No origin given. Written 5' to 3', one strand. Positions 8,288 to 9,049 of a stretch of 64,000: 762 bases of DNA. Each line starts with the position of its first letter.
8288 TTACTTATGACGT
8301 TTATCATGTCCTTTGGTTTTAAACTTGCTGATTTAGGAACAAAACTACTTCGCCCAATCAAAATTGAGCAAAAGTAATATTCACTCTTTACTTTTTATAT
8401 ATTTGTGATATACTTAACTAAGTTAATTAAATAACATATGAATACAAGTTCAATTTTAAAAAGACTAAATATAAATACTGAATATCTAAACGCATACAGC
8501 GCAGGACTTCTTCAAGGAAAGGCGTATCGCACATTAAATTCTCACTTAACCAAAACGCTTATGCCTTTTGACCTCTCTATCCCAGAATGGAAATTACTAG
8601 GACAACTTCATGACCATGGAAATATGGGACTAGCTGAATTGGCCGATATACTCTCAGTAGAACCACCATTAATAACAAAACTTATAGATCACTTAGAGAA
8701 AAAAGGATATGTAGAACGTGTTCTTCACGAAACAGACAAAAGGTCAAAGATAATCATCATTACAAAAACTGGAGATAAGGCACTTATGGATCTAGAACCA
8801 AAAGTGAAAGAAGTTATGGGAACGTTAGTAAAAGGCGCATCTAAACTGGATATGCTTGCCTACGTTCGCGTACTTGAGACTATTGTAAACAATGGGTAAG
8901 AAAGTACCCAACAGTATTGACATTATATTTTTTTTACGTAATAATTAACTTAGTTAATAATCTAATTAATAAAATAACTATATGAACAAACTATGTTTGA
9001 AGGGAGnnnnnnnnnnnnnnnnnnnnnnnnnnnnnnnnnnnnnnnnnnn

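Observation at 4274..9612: Three copies of a 17-bp palindrome define a putative MarR regulon (CHRD protein, marR itself, fasciclin protein)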

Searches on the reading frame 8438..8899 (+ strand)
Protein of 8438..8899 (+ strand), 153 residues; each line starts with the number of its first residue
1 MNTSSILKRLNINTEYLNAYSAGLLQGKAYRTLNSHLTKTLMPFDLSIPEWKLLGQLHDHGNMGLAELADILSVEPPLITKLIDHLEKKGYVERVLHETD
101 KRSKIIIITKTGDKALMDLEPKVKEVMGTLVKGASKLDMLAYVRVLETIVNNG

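Call 7: search_protein_families(library=pfam, proteins=[window:8438-8899:+], max_evalue=0.01)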
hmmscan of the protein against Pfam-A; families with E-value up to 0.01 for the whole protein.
window:8438-8899:+ (153 aa): 11 families
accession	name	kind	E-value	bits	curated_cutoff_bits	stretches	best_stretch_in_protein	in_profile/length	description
PF01047.28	MarR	-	7.8e-17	61.4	24.6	1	46-103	1-58/59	MarR family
PF12802.13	MarR_2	-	1.4e-11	44.8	27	1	45-103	2-61/61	MarR family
PF13463.12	HTH_27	-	3.4e-07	30.9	22.2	1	50-112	5-68/68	Winged helix DNA-binding domain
PF22381.2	Staph_reg_Sar_Rot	-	1.1e-05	25.9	27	1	44-116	10-82/85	Transcriptional regulator SarA/Rot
PF13412.12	HTH_24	-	6.6e-05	22.8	21.9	1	51-93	6-48/48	Winged helix-turn-helix DNA-binding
PF13601.12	HTH_34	-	0.00056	20.5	27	1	56-119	8-72/80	Winged helix DNA-binding domain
PF01325.25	Fe_dep_repress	-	0.00071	20.2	26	1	60-93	20-53/60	Iron dependent repressor, N-terminal DNA binding domain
PF01978.25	TrmB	-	0.00073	19.8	25.6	1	44-96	4-56/68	Sugar-specific transcriptional regulator TrmB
PF09012.17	FeoC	-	0.0076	16.8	21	0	57-100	9-52/69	FeoC like transcriptional regulator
PF09339.16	HTH_IclR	-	0.0079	16.4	22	0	54-94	9-50/52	IclR helix-turn-helix domain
PF22665.2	DUF6293_C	-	0.01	16.7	27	0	80-116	65-98/101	DUF6293 C-terminal winged helix domain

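Call 10: find_homologous_proteins(query=window:8438-8896:+)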
Query window:8438-8896:+ (153 aa): 111 proteins with E <= 0.001 among 130 candidates.
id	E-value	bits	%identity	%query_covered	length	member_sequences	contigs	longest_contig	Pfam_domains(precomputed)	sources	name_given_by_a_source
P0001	1.2e-92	325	100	100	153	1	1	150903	PF01047.29,PF13463.13,PF12802.14,PF22381.3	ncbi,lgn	-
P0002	4.5e-72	259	78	100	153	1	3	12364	PF01047.29,PF13463.13,PF12802.14,PF22381.3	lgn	-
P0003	1.1e-65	238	72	99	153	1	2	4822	PF01047.29,PF12802.14,PF22381.3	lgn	-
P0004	9.1e-51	189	64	97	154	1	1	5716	PF01047.29,PF13463.13,PF12802.14,PF22381.3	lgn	-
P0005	6.5e-50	187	61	100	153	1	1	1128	PF01047.29,PF13463.13,PF12802.14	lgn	-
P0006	1.0e-48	183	60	100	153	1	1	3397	PF01047.29,PF13412.13,PF13463.13,PF12802.14,PF22381.3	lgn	-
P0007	1.1e-48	183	59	97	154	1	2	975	PF01047.29,PF13412.13,PF12802.14,PF22381.3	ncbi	-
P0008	1.8e-48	182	58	100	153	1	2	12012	PF01047.29,PF13463.13,PF12802.14,PF22381.3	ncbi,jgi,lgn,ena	jgi:MarR family transcriptional regulator for hemolysin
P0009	7.2e-48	180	58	100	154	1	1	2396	PF01047.29,PF13412.13,PF13463.13,PF12802.14,PF01325.26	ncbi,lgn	-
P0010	4.1e-46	174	59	94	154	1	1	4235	PF01047.29,PF13463.13,PF12802.14,PF22381.3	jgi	jgi:DNA-binding MarR family transcriptional regulator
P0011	4.7e-46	174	63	94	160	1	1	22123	PF01047.29,PF13463.13,PF12802.14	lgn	-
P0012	1.9e-45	172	58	100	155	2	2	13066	PF01047.29,PF13463.13,PF12802.14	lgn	-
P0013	2.0e-45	172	59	100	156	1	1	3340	PF01047.29,PF13463.13,PF12802.14,PF22381.3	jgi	jgi:DNA-binding MarR family transcriptional regulator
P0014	2.4e-45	172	58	100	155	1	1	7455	PF01047.29,PF13463.13,PF12802.14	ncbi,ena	-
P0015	1.2e-44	170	55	100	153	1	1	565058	PF01047.29,PF13412.13,PF13463.13,PF12802.14,PF22381.3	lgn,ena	-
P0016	2.7e-44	168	53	97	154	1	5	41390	PF01047.29,PF25212.3,PF12802.14,PF22381.3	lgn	-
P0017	4.4e-44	168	60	94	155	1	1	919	PF01047.29,PF13463.13,PF12802.14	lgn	-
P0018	7.8e-44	167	60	94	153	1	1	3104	PF01047.29,PF22166.4,PF13463.13,PF12802.14,PF22381.3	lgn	-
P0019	8.4e-44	167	53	99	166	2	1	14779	PF01047.29,PF12802.14,PF22381.3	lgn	-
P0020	1.6e-43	166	58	92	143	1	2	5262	PF01047.29,PF13463.13,PF12802.14,PF22381.3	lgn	-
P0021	2.0e-43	166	54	97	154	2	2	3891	PF01047.29,PF12802.14,PF22381.3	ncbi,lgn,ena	-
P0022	2.2e-43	166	53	99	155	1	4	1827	PF01047.29,PF13412.13,PF12802.14,PF22381.3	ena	-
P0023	2.9e-43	165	52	100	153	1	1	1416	PF01047.29,PF13463.13,PF01978.26,PF12802.14,PF22381.3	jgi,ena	-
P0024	5.6e-43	164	53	99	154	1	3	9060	PF01047.29,PF13463.13,PF12802.14,PF22381.3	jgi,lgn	jgi:DNA-binding MarR family transcriptional regulator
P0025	7.5e-43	164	56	100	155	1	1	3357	PF01047.29,PF13463.13,PF12802.14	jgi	-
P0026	1.2e-42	163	52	99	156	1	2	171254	PF01047.29,PF13463.13,PF12802.14,PF22381.3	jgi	jgi:MarR family transcriptional regulator, transcriptional regulator for hemolysin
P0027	2.0e-42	162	55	93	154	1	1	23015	PF01047.29,PF12802.14,PF22381.3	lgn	-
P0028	4.1e-42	161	54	96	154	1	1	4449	PF01047.29,PF12802.14,PF22381.3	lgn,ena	-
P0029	4.8e-42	161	51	99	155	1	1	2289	PF01047.29,PF13412.13,PF12802.14,PF22381.3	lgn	-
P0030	5.8e-42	161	54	93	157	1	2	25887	PF01047.29,PF12802.14,PF22381.3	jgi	jgi:MarR family transcriptional regulator, transcriptional regulator for hemolysin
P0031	6.3e-42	161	50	99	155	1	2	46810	PF01047.29,PF12802.14,PF22381.3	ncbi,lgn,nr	ncbi:MAG: MarR family transcriptional regulator [Candidatus Levybacteria bacterium]|nr:MarR family t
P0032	6.5e-42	161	53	99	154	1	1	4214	PF01047.29,PF13463.13,PF12802.14,PF22381.3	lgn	-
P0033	7.9e-42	160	54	99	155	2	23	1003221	PF01047.29,PF12802.14,PF22381.3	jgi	jgi:MarR family transcriptional regulator, organic hydroperoxide resistance regulator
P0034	8.5e-42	160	52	99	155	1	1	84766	PF01047.29,PF13463.13,PF12802.14,PF22381.3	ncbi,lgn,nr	ncbi:MAG TPA: MarR family transcriptional regulator [Candidatus Limnocylindrales bacterium]|nr:MarR 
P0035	9.0e-42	160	53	99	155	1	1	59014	PF01047.29,PF13412.13,PF13463.13,PF12802.14,PF22381.3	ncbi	-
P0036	1.1e-41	160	58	88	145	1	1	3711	PF01047.29,PF13463.13,PF12802.14,PF22381.3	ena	-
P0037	1.9e-41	159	50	99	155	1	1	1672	PF01047.29,PF13463.13,PF12802.14,PF22381.3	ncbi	-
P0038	2.2e-41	159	51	99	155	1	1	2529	PF01047.29,PF12802.14,PF22381.3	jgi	jgi:MarR family transcriptional regulator, organic hydroperoxide resistance regulator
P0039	2.4e-41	159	51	99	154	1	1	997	PF01047.29,PF12802.14,PF22381.3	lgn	-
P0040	3.1e-41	159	49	99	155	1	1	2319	PF01047.29,PF12802.14,PF22381.3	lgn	-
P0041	4.0e-41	158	51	99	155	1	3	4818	PF01047.29,PF12802.14,PF22381.3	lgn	-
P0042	4.3e-41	158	51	99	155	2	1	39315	PF01047.29,PF13463.13,PF12802.14,PF22381.3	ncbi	-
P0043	4.6e-41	158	51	99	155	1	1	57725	PF01047.29,PF12802.14,PF22381.3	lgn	-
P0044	4.6e-41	158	52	99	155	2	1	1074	PF01047.29,PF13463.13,PF12802.14,PF22381.3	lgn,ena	-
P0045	8.9e-41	157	51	100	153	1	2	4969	PF01047.29,PF13463.13,PF12802.14,PF22381.3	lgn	-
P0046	1.0e-40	157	53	94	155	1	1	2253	PF01047.29,PF13463.13,PF12802.14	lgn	-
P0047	1.1e-40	157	49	99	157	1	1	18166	PF01047.29,PF13463.13,PF12802.14,PF22381.3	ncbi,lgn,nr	ncbi:MAG TPA: MarR family transcriptional regulator [Xanthomonadales bacterium]|nr:MarR family trans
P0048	1.2e-40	157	51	100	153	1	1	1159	PF01047.29,PF13463.13,PF12802.14,PF22381.3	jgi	jgi:DNA-binding MarR family transcriptional regulator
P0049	1.3e-40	157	51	99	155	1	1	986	PF01047.29,PF13463.13,PF12802.14,PF22381.3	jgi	-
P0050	1.4e-40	156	51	100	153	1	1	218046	PF01047.29,PF13463.13,PF12802.14,PF22381.3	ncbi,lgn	-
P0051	2.4e-40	156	52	100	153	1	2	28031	PF01047.29,PF12802.14,PF22381.3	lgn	-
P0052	3.1e-40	155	50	99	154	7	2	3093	PF01047.29,PF13412.13,PF13463.13,PF12802.14,PF22381.3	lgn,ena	-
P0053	4.3e-40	155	53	97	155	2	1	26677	PF01047.29,PF13463.13,PF12802.14,PF22381.3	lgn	-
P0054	6.0e-40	154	56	88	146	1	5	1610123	PF01047.29,PF22166.4,PF13463.13,PF12802.14,PF22381.3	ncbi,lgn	-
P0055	7.3e-40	154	55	100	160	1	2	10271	PF01047.29,PF12802.14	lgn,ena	-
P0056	1.5e-39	153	53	94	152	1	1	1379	PF01047.29,PF13463.13,PF12802.14,PF22381.3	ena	-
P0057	1.5e-39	153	51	93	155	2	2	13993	PF01047.29,PF12802.14,PF22381.3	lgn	-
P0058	2.5e-39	152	49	99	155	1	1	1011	PF01047.29,PF13463.13,PF12802.14,PF22381.3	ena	-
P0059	2.7e-39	152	51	98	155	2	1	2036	PF01047.29,PF13463.13,PF12802.14,PF22381.3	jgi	jgi:DNA-binding MarR family transcriptional regulator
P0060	3.3e-39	152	57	88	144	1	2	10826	PF01047.29,PF13412.13,PF12802.14,PF22381.3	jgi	jgi:DNA-binding MarR family transcriptional regulator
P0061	3.6e-39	152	53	89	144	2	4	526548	PF01047.29,PF12802.14,PF22381.3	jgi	jgi:DNA-binding MarR family transcriptional regulator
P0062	4.2e-39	152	50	99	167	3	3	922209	PF01047.29,PF13463.13,PF12802.14,PF22381.3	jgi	jgi:DNA-binding MarR family transcriptional regulator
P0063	4.7e-39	151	54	89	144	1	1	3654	PF01047.29,PF12802.14,PF22381.3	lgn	-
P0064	6.5e-39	151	55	98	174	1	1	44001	PF01047.29,PF12802.14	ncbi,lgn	-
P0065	6.6e-39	151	50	95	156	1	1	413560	PF01047.29,PF13463.13,PF12802.14,PF22381.3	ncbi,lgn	-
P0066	7.4e-39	151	45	99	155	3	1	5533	PF01047.29,PF12802.14,PF22381.3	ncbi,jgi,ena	-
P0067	8.0e-39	151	50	97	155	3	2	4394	PF01047.29,PF12802.14,PF22381.3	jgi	-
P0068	1.3e-38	150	57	88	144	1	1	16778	PF01047.29,PF12802.14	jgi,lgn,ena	jgi:MarR family transcriptional regulator for hemolysin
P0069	1.6e-38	150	55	88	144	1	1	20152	PF01047.29,PF13463.13,PF12802.14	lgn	-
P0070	2.8e-38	149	52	94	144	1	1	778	PF01047.29,PF12802.14,PF22381.3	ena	-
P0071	7.4e-38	148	53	88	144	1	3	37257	PF01047.29,PF01978.26,PF12802.14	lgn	-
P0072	1.5e-37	147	47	99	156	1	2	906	PF01047.29,PF13463.13,PF12802.14,PF22381.3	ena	-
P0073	3.0e-37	146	52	89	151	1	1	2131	PF01047.29,PF13412.13,PF12802.14,PF22381.3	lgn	-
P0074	5.4e-37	145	53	88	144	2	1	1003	PF01047.29,PF13412.13,PF01978.26,PF12802.14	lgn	-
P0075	6.2e-37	145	51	94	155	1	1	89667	PF01047.29,PF13463.13,PF12802.14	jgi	-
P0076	7.3e-37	144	51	92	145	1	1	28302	PF01047.29,PF12802.14,PF22381.3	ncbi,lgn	-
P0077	1.6e-36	143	56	88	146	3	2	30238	PF01047.29,PF22166.4,PF13463.13,PF01978.26,PF12802.14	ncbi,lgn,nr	ncbi:MAG: MarR family transcriptional regulator [Candidatus Levybacteria bacterium]|nr:MarR family t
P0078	1.8e-36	143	53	89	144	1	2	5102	PF01047.29,PF13463.13,PF12802.14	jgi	jgi:DNA-binding MarR family transcriptional regulator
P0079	2.3e-36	143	49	99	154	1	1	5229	PF01047.29,PF13463.13,PF12802.14,PF22381.3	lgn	-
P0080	3.3e-36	142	54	89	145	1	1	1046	PF01047.29,PF12802.14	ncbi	-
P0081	4.0e-36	142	56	88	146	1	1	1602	PF01047.29,PF01978.26,PF12802.14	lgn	-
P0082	1.3e-35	140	50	94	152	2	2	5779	PF01047.29,PF12802.14,PF22381.3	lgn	-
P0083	1.8e-35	140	49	89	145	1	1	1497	PF01047.29,PF12802.14,PF22381.3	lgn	-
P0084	2.3e-35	140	51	96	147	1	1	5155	PF01047.29,PF12802.14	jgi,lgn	-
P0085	3.4e-35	139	46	100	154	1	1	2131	PF01047.29,PF12802.14,PF22381.3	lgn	-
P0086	4.3e-35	139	50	92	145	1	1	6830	PF01047.29,PF12802.14,PF22381.3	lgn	-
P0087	4.6e-35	139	46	92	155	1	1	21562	PF01047.29,PF12802.14,PF22381.3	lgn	-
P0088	5.5e-35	138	47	92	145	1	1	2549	PF01047.29,PF12802.14,PF22381.3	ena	-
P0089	1.1e-34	137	50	88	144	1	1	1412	PF01047.29,PF01978.26,PF12802.14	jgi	jgi:DNA-binding MarR family transcriptional regulator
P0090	1.8e-34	137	44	97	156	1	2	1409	PF01047.29,PF12802.14,PF22381.3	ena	-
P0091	6.8e-34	135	64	69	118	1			PF01047.29,PF13463.13,PF01978.26,PF12802.14,PF22381.3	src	-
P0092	1.3e-32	131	48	88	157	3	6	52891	PF01047.29,PF13412.13,PF12802.14,PF22381.3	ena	-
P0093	2.0e-32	130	45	92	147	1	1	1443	PF01047.29,PF13412.13,PF13463.13,PF12802.14,PF22381.3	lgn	-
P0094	2.0e-32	130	50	97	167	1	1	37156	PF01047.29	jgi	jgi:DNA-binding MarR family transcriptional regulator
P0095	2.4e-32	130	50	88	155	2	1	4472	PF01047.29,PF13463.13,PF12802.14,PF22381.3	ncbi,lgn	-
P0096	1.0e-31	128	46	88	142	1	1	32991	PF01047.29,PF13463.13,PF01978.26,PF12802.14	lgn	-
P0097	1.8e-31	127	46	88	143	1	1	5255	PF01047.29,PF13412.13,PF13463.13,PF12802.14,PF22381.3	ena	-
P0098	7.8e-31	125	47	88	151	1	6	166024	PF01047.29,PF12802.14,PF22381.3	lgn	-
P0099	1.0e-30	124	47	88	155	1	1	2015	PF01047.29,PF12802.14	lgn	-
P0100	1.5e-30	124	47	88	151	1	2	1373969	PF01047.29,PF12802.14,PF22381.3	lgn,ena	-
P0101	1.5e-29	121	43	92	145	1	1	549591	PF01047.29,PF13463.13,PF12802.14,PF22381.3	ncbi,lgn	-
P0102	1.6e-28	117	45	96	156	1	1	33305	PF01047.29,PF12802.14,PF22381.3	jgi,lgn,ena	-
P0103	7.8e-28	115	47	87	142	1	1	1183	PF01047.29,PF22166.4,PF13463.13,PF12802.14,PF22381.3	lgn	-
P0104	1.1e-27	115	45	88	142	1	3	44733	PF01047.29,PF22166.4,PF13463.13,PF12802.14,PF22381.3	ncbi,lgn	-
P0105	2.2e-27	114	46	87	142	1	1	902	PF01047.29,PF13463.13,PF12802.14,PF22381.3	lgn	-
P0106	8.9e-27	112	45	87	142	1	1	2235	PF01047.29,PF22166.4,PF13463.13,PF12802.14,PF22381.3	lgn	-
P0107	1.9e-26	111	44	88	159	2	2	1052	PF01047.29,PF01978.26,PF12802.14,PF22381.3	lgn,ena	-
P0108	2.1e-26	110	42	88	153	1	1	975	PF01047.29,PF13463.13,PF01978.26,PF12802.14,PF22381.3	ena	-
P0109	4.1e-26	110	44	90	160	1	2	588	PF01047.29,PF12802.14,PF22381.3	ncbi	-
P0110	1.7e-22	98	42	88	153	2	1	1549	PF01047.29,PF12802.14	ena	-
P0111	7.3e-6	44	30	86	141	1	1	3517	PF01047.29,PF13412.13,PF13463.13,PF13601.13,PF12802.14,PF22381.3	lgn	-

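Call 12: find_related_loci(query=A1, collection=genome_contigs, flank=8000)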
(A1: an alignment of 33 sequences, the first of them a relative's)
Query A1 (153 aa) in genome_contigs; peptide patterns used: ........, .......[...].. (x = any residue, [..] = any of these).
44 stretches matched a pattern; 18 encode a relative of the query (tblastn E <= 1e-3); 18 distinct loci.
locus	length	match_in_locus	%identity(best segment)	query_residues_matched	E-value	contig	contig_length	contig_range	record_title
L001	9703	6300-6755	51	1-152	2e-49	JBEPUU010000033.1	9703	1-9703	MAG: bacterium isolate 22E.metabat2_refined.014_sub NODE_6513_length_9703_cov_5.165837, whole genome shotgun sequence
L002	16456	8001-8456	50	1-152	1e-48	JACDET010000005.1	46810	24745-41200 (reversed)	MAG: Candidatus Levyibacteriota bacterium isolate MGR_bin367 SD2903_NODE_51_length_46810_cov_1.185614, whole genome shot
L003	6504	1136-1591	51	1-152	6e-48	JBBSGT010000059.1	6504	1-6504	MAG: Candidatus Levyibacteriota bacterium isolate LS2_sbin.47 LS2_sbin.47_K_245101_L_6504_cov_22.6381, whole genome shot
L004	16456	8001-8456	53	1-152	1e-47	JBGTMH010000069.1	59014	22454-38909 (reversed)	MAG: Patescibacteria group bacterium isolate JTS-RE358 k141_5548505, whole genome shotgun sequence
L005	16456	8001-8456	52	1-152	1e-47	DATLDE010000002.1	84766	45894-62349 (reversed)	MAG TPA_asm: Candidatus Limnocylindrales bacterium isolate SMAG_U14342 k141_4562558, whole genome shotgun sequence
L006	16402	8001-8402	61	19-153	3e-47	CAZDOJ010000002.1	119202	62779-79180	MAG TPA_asm: uncultured Gammaproteobacteria bacterium isolate SRP292972_co3_93 genome assembly, contig: NODE_199_length_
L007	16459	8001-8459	51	1-153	3e-47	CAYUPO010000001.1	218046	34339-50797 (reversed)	MAG TPA_asm: uncultured Gammaproteobacteria bacterium isolate SRP286056_co1_297 genome assembly, contig: NODE_22_length_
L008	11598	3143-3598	49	1-152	6e-47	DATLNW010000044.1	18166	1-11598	MAG TPA_asm: Lysobacterales bacterium isolate SMAG_U13810 k141_531419, whole genome shotgun sequence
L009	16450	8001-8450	55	4-153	7e-46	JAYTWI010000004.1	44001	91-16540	MAG: Candidatus Moraniibacteriota bacterium isolate GFS_5782 GFS_5782_3, whole genome shotgun sequence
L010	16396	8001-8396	57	19-150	1e-45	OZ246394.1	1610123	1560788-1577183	MAG: uncultured Gammaproteobacteria bacterium isolate SRP292972_co1_11 genome assembly, chromosome: 1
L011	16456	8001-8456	49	1-152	6e-45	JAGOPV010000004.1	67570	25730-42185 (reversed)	MAG: Candidatus Levyibacteriota bacterium isolate Gw_Eff_bin_218 Gw_Eff_563_length_67570_cov_9.700117, whole genome shot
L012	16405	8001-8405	56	18-152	1e-43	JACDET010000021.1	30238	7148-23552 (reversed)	MAG: Candidatus Levyibacteriota bacterium isolate MGR_bin367 SD2903_NODE_159_length_30238_cov_1.120886, whole genome sho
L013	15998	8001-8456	48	1-152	2e-43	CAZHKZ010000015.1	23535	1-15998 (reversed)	MAG TPA_asm: uncultured Gammaproteobacteria bacterium isolate SRP278252_co2_13 genome assembly, contig: NODE_4300_length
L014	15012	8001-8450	51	7-152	3e-43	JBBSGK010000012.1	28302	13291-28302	MAG: Candidatus Levyibacteriota bacterium isolate LS2_sbin.37 LS2_sbin.37_K_145601_L_28302_cov_13.2425, whole genome sho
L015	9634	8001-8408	49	17-152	4e-41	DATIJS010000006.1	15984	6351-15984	MAG TPA_asm: Candidatus Saccharimonadales bacterium isolate SMAG_U15697 k141_455450, whole genome shotgun sequence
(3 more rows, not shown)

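Call 15: find_related_loci(query=A1, collection=metagenome_contigs, flank=8000)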
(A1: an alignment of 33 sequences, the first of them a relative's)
Query A1 (153 aa) in metagenome_contigs; peptide patterns used: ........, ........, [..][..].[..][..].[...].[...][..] (x = any residue, [..] = any of these).
197 stretches matched a pattern; 13 encode a relative of the query (tblastn E <= 1e-3); 13 distinct loci.
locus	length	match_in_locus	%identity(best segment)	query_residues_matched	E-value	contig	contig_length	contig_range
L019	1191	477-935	52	1-153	2e-53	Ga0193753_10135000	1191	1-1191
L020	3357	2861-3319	56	1-153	3e-50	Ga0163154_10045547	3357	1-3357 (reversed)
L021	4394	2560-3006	50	5-153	3e-46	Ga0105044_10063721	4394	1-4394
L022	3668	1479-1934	46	1-152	6e-46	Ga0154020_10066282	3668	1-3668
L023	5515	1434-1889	45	1-152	2e-45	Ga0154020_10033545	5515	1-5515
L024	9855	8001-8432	51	10-153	4e-45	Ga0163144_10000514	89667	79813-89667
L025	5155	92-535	51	6-153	5e-44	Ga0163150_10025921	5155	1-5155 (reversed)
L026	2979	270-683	49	15-152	9e-42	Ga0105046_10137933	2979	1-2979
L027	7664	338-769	45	7-153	2e-36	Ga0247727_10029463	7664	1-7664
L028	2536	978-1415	46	8-153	1e-35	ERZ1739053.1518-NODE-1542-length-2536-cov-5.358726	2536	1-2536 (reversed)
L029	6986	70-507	46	8-153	1e-35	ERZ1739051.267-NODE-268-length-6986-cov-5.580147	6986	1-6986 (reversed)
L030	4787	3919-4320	45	19-152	8e-33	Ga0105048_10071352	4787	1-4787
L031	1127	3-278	38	62-153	1e-17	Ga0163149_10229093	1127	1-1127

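Call 16: search_solved_structures(query=A1, max_evalue=0.001, show_alignments=2)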
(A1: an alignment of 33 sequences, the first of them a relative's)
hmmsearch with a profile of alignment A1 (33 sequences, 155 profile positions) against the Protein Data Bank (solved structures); distinct sequences matched with E-value up to 0.001: 119 (the best 60 are shown).
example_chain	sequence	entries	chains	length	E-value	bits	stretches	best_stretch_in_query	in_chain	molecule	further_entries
2fbh_A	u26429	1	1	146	2.4e-15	59.8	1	19-153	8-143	transcriptional regulator PA3341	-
3oop_A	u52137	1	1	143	1.8e-14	57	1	31-152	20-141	Lin2960 protein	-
7kki_A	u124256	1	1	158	2.8e-14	56.3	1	27-132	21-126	Transcriptional regulator, MarR family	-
7kfo_A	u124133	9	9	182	3.9e-14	55.9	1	26-132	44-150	Transcriptional regulator, MarR family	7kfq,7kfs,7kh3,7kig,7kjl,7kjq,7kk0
3q5f_A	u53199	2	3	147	6.6e-14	55.1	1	38-152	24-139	Transcriptional regulator slyA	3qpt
3deu_A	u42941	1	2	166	9.3e-14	54.7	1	38-152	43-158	Transcriptional regulator slyA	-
3cdh_A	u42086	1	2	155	1e-13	54.5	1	35-150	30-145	Transcriptional regulator, MarR family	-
7krh_A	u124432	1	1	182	1.1e-13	54.4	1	27-132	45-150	Transcriptional regulator, MarR family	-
2rdp_A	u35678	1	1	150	3.7e-13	52.7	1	32-149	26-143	putative transcriptional regulator MarR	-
1s3j_A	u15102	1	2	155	5.2e-13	52.2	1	53-149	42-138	YusO protein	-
4aih_A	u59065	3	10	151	2.2e-12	50.2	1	67-147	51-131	TRANSCRIPTIONAL REGULATOR SLYA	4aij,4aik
7kua_A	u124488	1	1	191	7.8e-12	48.4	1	32-153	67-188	Transcriptional regulator, MarR family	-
5f6f_A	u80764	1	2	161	1.2e-11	47.8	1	31-147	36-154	MarR family regulatory protein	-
4l9j_A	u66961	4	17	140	1.2e-11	47.8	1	32-147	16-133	MepR | MarR family regulatory protein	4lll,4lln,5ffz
5ffx_A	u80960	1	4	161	1.3e-11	47.7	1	31-147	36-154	MarR family regulatory protein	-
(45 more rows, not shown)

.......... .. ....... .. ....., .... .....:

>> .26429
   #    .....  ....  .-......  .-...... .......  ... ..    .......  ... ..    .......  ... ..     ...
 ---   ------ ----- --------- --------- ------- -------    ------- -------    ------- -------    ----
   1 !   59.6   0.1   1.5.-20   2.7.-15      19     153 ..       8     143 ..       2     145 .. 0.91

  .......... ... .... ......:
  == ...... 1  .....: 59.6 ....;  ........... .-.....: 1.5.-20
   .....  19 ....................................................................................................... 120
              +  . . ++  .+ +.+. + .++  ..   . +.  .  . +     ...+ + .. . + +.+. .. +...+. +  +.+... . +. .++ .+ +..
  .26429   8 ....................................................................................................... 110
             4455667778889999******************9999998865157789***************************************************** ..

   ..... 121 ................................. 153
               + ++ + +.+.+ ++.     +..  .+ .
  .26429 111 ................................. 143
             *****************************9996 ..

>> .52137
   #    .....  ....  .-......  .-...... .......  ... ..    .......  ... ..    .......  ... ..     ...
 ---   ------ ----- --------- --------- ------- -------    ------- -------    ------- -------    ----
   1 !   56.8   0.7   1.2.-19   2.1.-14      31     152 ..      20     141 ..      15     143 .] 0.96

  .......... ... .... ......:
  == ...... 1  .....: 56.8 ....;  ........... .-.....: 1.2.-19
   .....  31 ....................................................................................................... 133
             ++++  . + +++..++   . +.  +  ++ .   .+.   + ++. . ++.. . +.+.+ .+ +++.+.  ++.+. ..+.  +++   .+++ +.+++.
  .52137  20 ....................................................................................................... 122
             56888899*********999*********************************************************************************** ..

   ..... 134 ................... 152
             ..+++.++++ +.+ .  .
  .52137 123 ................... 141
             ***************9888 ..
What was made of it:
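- On MarR family (PF01047): There are 119 solved MarR-family matches (call 16).
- SlyA is among the closer solved relatives (call 16), and some sources label homologues as a hemolysin regulator (call 10).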
